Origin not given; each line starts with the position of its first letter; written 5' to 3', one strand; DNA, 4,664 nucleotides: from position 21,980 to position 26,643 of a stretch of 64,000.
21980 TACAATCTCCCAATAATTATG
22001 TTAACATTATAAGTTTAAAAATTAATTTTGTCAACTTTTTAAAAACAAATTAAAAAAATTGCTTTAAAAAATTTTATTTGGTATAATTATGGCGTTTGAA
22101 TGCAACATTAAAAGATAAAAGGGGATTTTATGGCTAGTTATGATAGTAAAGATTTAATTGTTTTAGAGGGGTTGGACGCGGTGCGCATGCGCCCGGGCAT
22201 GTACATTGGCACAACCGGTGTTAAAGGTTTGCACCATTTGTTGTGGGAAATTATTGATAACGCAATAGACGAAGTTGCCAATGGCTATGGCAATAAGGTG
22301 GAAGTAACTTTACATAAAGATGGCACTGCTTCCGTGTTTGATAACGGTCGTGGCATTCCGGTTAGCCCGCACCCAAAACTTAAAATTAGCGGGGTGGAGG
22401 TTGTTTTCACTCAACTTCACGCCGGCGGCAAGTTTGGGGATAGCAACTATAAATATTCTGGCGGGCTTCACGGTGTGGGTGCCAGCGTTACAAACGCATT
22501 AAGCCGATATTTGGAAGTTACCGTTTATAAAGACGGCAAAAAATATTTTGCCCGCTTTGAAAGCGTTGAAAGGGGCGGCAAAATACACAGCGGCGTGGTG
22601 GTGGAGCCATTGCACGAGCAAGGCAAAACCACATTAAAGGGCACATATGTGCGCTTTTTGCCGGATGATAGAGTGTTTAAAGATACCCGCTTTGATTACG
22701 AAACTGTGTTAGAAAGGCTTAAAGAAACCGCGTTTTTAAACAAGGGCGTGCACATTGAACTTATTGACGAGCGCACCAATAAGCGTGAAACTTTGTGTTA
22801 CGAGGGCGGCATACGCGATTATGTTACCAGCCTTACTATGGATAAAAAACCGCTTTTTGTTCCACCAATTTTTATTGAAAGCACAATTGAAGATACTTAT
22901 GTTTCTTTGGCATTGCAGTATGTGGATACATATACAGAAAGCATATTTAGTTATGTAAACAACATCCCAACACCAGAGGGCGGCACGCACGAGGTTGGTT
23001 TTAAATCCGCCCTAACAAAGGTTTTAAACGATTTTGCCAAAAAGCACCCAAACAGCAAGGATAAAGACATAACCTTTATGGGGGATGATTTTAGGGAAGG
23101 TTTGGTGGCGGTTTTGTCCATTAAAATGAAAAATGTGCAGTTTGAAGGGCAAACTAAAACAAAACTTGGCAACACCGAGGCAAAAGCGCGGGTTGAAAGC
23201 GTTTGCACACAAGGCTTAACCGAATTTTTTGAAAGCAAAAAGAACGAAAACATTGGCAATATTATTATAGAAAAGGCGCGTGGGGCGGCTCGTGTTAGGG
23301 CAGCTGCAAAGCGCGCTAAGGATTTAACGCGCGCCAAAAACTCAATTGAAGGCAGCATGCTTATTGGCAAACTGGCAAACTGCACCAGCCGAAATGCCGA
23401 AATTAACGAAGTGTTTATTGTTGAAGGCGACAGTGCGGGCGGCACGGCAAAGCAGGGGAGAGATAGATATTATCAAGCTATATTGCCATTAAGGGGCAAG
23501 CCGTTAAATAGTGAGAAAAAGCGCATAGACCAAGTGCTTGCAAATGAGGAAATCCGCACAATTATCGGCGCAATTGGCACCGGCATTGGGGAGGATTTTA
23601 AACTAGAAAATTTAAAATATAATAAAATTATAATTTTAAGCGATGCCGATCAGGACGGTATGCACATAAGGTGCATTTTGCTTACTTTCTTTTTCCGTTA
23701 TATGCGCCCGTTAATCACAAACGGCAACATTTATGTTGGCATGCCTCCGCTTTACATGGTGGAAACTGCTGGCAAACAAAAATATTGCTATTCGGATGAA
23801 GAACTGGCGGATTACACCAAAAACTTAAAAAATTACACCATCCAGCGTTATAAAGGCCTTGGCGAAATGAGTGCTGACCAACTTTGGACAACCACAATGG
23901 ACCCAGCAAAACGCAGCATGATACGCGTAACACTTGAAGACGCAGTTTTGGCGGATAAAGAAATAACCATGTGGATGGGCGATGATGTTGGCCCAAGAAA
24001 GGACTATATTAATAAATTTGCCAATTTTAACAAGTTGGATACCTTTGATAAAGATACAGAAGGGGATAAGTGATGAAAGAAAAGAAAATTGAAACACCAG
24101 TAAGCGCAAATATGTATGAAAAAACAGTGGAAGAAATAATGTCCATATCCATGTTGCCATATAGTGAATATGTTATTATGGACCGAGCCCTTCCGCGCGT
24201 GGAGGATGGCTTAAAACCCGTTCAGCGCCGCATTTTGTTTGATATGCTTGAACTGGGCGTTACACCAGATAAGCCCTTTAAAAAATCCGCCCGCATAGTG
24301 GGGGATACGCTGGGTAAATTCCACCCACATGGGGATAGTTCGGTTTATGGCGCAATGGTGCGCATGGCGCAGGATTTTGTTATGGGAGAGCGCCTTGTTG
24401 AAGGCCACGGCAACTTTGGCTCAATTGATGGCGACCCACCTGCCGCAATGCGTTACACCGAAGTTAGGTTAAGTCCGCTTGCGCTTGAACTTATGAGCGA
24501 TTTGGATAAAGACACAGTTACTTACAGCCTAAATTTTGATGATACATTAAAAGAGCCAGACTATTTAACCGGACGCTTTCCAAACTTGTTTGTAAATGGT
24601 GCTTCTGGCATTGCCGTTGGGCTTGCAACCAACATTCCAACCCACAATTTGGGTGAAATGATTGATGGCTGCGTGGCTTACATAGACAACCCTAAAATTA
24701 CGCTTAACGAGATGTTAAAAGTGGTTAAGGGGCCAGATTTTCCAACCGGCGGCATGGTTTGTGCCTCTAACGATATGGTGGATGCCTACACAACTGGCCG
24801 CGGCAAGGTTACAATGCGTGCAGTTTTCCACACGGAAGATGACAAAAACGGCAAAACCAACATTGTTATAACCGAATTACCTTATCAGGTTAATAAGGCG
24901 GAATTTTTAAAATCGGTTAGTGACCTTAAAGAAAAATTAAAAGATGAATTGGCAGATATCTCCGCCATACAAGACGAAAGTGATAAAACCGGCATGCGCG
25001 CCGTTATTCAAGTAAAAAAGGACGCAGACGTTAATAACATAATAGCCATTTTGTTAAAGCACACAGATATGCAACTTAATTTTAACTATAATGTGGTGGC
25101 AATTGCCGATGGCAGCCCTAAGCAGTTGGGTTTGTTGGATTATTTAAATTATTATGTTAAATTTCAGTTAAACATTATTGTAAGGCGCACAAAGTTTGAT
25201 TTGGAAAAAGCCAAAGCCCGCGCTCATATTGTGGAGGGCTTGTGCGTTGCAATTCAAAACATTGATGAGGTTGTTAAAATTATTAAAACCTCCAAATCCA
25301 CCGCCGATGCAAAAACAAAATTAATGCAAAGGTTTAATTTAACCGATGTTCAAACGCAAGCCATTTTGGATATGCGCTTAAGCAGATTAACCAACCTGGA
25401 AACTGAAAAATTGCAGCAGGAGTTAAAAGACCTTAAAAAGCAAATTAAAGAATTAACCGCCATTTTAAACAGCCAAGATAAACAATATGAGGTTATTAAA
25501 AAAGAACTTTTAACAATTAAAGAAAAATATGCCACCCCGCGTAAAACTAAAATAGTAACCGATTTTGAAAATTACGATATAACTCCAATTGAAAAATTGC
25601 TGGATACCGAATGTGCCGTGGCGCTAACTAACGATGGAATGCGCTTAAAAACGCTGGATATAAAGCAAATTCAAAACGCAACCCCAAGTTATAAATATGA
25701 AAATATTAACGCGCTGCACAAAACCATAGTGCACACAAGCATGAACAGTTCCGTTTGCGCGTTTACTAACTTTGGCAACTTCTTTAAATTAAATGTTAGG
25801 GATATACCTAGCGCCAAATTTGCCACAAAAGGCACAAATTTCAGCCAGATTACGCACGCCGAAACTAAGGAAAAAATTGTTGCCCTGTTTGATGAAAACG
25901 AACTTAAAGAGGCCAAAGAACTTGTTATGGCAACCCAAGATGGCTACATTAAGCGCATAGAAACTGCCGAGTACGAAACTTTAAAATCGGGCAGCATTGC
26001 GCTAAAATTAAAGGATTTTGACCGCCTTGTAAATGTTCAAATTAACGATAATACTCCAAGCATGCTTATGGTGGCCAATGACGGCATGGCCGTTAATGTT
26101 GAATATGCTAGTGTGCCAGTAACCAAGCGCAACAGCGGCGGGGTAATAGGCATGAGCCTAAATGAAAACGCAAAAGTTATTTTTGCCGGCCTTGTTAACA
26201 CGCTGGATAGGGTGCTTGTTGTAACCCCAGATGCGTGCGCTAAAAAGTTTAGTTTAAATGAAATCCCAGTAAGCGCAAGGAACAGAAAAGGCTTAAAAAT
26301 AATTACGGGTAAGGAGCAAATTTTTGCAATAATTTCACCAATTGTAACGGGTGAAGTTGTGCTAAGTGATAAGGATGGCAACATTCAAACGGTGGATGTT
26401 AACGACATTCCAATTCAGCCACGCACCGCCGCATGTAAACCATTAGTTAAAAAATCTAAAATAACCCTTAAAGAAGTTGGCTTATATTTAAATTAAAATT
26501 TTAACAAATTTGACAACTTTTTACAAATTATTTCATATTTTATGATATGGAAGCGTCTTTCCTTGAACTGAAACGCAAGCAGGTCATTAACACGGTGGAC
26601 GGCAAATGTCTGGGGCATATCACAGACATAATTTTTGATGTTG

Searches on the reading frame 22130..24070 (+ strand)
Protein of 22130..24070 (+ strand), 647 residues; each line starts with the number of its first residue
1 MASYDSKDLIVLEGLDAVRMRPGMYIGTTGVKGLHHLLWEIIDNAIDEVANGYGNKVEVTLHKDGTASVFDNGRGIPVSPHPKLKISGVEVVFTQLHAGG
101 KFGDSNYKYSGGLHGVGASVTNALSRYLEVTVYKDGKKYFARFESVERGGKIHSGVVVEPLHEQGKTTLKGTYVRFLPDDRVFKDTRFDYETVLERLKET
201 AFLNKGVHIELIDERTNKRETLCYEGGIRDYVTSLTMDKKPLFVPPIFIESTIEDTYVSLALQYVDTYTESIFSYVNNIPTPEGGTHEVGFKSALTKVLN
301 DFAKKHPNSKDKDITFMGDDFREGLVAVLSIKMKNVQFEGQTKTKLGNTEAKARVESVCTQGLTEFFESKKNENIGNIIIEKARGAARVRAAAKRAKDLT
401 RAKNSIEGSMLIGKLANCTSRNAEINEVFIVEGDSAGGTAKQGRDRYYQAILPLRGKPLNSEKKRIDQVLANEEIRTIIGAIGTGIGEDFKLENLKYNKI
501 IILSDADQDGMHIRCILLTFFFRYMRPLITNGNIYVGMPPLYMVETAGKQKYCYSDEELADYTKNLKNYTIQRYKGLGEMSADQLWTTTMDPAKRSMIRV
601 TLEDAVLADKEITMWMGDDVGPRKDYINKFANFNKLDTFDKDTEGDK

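Call 31: search_protein_families(library=pfam, proteins=[window:22130-24070:+], max_evalue=0.00001)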
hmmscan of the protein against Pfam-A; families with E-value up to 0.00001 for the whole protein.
window:22130-24070:+ (647 aa): 4 families
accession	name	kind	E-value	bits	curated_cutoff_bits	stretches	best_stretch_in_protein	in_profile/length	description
PF00204.31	DNA_gyraseB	-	6.5e-53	179.2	27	1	227-398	1-172/173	DNA gyrase B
PF00986.26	DNA_gyraseB_C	-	1.1e-25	90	29.8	1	567-628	2-63/63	DNA gyrase B subunit, carboxyl terminus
PF01751.28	Toprim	-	1.1e-16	61.1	23.1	1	427-535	1-92/96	Toprim domain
PF02518.31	HATPase_c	-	5.9e-14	52.9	26.4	1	32-134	4-93/111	Histidine kinase-, DNA gyrase B-, and HSP90-like ATPase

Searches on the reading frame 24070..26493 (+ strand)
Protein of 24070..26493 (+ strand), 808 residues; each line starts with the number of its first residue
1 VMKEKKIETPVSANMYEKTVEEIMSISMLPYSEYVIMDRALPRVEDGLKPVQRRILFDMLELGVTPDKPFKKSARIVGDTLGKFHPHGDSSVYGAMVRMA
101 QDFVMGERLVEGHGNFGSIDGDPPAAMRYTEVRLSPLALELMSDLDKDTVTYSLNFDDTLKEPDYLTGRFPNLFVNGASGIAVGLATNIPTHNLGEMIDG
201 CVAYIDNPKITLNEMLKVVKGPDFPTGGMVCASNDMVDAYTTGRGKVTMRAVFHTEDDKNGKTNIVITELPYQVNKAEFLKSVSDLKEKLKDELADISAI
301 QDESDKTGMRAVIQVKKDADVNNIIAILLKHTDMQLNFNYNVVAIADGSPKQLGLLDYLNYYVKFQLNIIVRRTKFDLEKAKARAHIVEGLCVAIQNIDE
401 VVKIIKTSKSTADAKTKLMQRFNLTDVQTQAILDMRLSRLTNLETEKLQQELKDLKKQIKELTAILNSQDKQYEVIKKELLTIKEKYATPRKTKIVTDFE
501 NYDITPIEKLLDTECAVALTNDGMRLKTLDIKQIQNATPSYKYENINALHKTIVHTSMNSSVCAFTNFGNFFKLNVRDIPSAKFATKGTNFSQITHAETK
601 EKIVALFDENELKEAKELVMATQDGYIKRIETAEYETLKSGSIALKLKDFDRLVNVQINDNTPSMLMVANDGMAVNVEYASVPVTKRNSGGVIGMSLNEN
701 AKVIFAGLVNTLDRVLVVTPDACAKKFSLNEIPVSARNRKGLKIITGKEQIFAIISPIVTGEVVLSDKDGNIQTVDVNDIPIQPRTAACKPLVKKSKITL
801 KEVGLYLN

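Call 31: search_protein_families(library=pfam, proteins=[window:24070-26493:+], max_evalue=0.00001)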
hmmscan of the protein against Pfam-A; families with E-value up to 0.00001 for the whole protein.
window:24070-26493:+ (808 aa): 2 families
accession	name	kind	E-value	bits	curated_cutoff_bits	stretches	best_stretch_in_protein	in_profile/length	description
PF00521.26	DNA_topoisoIV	-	2.3e-155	518.1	31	1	39-480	1-431/432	DNA gyrase/topoisomerase IV, subunit A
PF03989.18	DNA_gyraseA_C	-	5e-23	80.7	27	0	617-658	2-46/48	DNA gyrase C-terminal domain, beta-propeller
